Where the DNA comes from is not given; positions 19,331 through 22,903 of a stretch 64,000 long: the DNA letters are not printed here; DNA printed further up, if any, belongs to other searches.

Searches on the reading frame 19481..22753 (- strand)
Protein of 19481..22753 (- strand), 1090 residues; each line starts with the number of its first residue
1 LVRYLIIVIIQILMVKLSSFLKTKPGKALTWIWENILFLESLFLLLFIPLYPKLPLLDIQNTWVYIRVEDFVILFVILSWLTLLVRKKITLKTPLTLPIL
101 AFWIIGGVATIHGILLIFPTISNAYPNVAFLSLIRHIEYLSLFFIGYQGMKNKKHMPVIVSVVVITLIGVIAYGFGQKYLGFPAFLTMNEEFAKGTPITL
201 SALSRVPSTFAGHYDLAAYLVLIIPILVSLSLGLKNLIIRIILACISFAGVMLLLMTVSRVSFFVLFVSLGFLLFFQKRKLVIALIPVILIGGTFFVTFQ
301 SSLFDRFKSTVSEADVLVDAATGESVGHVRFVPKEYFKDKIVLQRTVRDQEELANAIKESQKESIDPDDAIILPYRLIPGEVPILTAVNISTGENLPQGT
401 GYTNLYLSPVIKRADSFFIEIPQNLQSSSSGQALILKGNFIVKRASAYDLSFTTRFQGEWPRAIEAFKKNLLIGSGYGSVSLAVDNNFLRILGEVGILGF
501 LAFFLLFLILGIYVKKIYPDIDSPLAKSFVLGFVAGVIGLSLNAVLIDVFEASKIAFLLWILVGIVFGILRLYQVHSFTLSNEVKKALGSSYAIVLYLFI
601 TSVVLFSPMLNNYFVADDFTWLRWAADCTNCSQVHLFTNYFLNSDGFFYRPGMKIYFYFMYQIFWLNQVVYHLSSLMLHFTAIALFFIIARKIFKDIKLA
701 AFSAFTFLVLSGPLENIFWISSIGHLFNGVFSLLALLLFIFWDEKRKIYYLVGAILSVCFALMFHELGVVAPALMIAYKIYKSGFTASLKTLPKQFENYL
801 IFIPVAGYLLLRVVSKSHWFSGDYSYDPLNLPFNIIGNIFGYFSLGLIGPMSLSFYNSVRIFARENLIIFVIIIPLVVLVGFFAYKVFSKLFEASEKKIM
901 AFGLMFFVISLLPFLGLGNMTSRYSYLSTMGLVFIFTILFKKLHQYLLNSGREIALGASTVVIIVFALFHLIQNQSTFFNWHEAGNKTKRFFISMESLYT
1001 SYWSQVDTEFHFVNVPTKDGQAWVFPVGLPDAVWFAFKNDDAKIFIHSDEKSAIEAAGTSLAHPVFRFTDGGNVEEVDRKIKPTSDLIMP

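Call 11: search_protein_families(library=pfam, proteins=[window:19481-22753:-], max_evalue=0.001)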
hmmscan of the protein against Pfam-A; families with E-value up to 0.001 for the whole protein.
window:19481-22753:- (1090 aa): 0 families

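Call 48: search_protein_families(library=pfam, proteins=[window:19481-22753:-], max_evalue=5)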
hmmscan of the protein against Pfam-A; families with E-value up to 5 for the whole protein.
window:19481-22753:- (1090 aa): 1 family
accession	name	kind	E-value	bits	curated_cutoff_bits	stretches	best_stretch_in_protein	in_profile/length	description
PF04932.20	Wzy_C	-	0.0053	17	31.7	3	446-504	75-149/149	O-Antigen ligase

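Call 60: search_protein_families(library=ncbifam, proteins=[window:19481-22753:-], max_evalue=0.000001)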
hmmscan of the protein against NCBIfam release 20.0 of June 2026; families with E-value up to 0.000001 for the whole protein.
window:19481-22753:- (1090 aa): 0 families
